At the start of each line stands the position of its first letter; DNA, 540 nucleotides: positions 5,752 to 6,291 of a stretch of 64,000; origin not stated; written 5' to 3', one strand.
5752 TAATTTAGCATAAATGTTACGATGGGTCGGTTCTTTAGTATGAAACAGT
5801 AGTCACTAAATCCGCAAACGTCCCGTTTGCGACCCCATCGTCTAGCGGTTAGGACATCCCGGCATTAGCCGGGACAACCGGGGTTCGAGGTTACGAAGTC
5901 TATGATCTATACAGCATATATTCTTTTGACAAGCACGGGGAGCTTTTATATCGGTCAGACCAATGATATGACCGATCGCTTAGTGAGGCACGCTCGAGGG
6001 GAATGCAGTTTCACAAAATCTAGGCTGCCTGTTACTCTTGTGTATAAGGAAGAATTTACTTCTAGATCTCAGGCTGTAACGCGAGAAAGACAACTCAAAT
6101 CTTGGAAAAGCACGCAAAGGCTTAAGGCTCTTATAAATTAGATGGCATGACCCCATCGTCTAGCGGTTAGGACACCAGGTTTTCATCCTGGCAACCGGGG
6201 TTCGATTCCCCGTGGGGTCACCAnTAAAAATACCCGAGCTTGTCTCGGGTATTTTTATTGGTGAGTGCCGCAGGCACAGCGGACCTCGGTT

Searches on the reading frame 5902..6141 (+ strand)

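Call 101: search_protein_families(library=pfam, proteins=[window:5902-6141:+], max_evalue=0.001)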
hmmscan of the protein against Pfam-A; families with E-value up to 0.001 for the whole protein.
window:5902-6141:+ (79 aa): 1 family
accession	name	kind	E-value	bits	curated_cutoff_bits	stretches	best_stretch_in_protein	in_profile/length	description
PF01541.30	GIY-YIG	-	4.7e-12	46.5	22.6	1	5-73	4-76/78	GIY-YIG catalytic domain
